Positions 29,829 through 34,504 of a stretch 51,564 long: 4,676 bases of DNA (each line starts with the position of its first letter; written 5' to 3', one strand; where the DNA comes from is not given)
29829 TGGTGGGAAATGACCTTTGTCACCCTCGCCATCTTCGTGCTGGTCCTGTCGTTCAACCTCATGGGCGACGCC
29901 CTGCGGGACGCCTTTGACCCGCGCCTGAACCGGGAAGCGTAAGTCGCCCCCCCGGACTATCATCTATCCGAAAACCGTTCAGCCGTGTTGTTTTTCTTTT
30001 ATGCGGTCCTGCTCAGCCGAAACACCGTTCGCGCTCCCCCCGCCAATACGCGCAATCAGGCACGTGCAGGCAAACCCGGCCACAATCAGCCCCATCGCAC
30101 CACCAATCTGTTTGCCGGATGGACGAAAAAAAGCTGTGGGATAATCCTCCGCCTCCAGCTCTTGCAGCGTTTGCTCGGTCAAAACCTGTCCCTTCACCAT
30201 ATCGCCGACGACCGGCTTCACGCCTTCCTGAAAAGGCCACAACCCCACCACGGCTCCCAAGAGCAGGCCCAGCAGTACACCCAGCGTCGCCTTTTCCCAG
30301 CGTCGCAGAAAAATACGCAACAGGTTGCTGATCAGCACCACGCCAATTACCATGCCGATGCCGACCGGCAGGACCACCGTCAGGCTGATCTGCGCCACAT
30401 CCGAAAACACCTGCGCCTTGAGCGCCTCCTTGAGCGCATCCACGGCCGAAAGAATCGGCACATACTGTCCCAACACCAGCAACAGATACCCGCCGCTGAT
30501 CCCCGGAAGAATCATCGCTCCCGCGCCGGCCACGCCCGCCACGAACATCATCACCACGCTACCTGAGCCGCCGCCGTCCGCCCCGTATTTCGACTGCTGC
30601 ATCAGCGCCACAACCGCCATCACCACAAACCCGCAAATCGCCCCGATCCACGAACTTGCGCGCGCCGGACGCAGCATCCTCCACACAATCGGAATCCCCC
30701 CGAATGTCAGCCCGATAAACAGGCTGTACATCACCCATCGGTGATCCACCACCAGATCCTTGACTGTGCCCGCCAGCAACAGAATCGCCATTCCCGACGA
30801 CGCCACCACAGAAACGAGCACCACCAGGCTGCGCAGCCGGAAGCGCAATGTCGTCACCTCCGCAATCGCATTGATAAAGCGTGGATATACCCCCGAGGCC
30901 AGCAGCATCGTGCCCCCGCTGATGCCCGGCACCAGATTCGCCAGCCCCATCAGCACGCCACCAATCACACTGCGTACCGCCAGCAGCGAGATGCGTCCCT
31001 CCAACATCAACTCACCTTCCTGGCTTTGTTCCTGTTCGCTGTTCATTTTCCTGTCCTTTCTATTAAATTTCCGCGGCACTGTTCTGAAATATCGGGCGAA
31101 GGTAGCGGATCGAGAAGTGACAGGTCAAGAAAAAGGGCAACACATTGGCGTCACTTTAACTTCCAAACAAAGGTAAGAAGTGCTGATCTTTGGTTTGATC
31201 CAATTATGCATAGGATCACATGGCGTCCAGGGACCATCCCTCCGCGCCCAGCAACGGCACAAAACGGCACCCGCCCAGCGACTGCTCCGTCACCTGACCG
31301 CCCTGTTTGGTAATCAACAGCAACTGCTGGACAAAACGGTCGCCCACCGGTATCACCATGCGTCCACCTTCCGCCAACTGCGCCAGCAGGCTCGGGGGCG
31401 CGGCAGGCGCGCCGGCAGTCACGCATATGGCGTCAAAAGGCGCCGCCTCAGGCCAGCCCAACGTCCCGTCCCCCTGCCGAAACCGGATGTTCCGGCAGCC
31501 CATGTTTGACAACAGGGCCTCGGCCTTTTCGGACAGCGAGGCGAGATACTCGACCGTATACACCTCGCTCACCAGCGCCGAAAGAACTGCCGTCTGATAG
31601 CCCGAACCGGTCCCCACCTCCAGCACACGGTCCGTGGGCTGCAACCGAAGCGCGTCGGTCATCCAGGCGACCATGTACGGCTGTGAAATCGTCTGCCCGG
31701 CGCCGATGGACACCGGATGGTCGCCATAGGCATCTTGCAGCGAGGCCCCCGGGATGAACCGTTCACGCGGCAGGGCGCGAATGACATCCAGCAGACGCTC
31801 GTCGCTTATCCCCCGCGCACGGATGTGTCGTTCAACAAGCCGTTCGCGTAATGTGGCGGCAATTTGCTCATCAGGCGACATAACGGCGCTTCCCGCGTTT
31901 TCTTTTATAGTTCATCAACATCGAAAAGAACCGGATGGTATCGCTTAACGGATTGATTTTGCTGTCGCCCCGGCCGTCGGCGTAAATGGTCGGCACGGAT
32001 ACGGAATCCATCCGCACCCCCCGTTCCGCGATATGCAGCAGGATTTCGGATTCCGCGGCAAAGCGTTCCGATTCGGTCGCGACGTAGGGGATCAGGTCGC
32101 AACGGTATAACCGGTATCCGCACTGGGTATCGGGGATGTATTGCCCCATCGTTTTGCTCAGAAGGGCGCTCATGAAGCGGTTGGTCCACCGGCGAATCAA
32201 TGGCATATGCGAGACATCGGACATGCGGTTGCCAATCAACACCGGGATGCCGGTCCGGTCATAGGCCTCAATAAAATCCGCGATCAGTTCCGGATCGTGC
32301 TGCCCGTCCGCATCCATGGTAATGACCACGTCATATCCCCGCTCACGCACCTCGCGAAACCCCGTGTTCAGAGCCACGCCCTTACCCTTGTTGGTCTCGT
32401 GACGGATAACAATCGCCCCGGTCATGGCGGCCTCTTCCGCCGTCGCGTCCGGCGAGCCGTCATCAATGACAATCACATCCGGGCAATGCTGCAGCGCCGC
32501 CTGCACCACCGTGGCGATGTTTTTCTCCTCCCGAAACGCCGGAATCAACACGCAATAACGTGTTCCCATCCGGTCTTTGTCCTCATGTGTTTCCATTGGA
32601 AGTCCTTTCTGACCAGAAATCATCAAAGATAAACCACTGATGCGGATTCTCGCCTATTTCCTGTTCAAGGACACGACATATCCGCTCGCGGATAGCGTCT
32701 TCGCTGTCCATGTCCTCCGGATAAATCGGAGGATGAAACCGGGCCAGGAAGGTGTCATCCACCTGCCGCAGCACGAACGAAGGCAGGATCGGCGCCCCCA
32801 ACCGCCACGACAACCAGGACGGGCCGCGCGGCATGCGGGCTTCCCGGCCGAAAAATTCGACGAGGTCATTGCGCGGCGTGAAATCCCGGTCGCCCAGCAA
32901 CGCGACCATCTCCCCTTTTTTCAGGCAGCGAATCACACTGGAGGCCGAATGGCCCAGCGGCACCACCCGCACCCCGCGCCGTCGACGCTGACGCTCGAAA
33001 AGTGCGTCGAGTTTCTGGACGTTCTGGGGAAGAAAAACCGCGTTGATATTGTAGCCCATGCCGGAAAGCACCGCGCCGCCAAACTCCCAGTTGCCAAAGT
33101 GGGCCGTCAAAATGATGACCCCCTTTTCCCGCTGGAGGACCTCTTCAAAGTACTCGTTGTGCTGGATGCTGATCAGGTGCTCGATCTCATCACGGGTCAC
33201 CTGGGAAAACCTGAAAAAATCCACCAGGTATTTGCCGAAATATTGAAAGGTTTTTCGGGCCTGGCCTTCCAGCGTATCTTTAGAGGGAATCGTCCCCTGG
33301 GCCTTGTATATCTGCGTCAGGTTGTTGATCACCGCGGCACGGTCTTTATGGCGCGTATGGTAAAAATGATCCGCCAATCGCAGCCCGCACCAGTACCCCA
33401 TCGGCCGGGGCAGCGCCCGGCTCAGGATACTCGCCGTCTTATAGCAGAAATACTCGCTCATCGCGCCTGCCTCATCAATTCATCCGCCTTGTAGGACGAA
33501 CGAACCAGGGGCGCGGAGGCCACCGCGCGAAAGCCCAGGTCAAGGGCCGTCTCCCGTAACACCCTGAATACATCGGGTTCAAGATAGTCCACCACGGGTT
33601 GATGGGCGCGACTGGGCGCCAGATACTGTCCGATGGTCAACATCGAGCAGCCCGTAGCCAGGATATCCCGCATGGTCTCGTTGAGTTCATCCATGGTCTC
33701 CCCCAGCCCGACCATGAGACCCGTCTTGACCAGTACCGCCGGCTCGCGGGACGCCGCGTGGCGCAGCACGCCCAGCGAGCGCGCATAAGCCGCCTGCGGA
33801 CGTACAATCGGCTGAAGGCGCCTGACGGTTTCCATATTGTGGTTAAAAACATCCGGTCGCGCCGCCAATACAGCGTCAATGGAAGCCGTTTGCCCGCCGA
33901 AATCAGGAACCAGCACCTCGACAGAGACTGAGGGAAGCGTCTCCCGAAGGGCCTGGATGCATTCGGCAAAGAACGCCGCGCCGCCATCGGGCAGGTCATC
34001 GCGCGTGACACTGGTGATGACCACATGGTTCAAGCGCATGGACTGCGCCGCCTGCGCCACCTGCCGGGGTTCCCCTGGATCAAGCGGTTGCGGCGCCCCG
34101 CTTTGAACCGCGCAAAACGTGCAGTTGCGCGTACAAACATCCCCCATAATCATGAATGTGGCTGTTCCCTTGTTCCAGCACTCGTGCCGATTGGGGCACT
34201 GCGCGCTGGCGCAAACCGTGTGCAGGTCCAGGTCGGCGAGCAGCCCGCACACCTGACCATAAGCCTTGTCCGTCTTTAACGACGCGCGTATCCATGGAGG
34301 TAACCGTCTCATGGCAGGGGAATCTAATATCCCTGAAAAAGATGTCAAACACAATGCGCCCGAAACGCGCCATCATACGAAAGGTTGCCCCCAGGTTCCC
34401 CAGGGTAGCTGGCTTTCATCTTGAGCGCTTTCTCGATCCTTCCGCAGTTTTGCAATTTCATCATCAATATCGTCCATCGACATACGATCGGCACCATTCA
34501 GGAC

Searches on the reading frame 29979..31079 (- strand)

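Call 11: search_protein_families(library=pfam, proteins=[window:29979-31079:-], max_evalue=0.001)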
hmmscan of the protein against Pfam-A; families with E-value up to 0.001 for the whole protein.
window:29979-31079:- (366 aa): 1 family
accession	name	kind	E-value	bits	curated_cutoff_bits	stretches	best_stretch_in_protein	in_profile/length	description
PF04018.18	VCA0040-like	-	4.3e-42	144.8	26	1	44-288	1-236/246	Undecaprenyl phosphate translocase-like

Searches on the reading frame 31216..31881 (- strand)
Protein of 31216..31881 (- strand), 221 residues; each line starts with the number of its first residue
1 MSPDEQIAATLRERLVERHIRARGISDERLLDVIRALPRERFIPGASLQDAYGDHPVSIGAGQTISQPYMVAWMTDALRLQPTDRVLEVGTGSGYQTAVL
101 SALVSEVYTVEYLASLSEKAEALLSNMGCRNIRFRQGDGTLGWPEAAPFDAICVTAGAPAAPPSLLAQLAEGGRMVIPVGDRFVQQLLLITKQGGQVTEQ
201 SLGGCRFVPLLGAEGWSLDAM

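Call 46: search_protein_families(library=pfam, proteins=[window:31216-31881:-], max_evalue=0.001)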
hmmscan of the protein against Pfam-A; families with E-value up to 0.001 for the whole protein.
window:31216-31881:- (221 aa): 6 families
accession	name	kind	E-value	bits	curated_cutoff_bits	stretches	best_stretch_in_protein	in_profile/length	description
PF01135.25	PCMT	-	3.9e-61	206.9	20.3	1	13-213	4-208/210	Protein-L-isoaspartate(D-aspartate) O-methyltransferase (PCMT)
PF13649.12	Methyltransf_25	-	3.4e-07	31.3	27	1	86-169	1-86/97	Methyltransferase domain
PF08241.18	Methyltransf_11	-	3e-05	25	21.2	1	87-157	1-69/95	Methyltransferase domain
PF13489.12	Methyltransf_23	-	5e-05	23.5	27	1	79-155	19-88/164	Methyltransferase domain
PF13847.12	Methyltransf_31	-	0.00011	22.4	27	1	83-154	4-80/145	Methyltransferase domain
PF00398.26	RrnaAD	-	0.00023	20.8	24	1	74-125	22-73/263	Ribosomal RNA adenine dimethylase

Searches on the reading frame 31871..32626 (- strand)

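Call 46: search_protein_families(library=pfam, proteins=[window:31871-32626:-], max_evalue=0.001)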
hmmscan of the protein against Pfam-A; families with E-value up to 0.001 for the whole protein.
window:31871-32626:- (251 aa): 3 families
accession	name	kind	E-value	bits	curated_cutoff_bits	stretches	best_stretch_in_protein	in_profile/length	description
PF00535.33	Glycos_transf_2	-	3.5e-26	92.5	23.3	1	25-178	1-163/168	Glycosyl transferase family 2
PF12804.13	NTP_transf_3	-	7.2e-05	23.5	27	1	31-152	21-141/160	MobA-like NTP transferase domain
PF13641.12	Glyco_tranf_2_3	-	0.00012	22.7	27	1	24-116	3-105/230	Glycosyltransferase like family 2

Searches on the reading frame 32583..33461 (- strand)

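Call 46: search_protein_families(library=pfam, proteins=[window:32583-33461:-], max_evalue=0.001)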
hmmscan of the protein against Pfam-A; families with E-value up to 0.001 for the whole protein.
window:32583-33461:- (292 aa): 1 family
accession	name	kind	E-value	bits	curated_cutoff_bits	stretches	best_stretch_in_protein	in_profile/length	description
PF03279.18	Lip_A_acyltrans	-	8.3e-45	153.7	22.3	1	11-283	23-293/295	Bacterial lipid A biosynthesis acyltransferase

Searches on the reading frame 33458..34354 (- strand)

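Call 46: search_protein_families(library=pfam, proteins=[window:33458-34354:-], max_evalue=0.001)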
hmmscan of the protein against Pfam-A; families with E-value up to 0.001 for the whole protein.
window:33458-34354:- (298 aa): 2 families
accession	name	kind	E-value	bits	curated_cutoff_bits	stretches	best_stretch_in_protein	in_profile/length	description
PF04055.27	Radical_SAM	-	4.8e-18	66.3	29.5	1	68-231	1-166/166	Radical SAM superfamily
PF16881.10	LIAS_N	-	2.5e-06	28.3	27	1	15-53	58-96/96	N-terminal domain of lipoyl synthase of Radical_SAM family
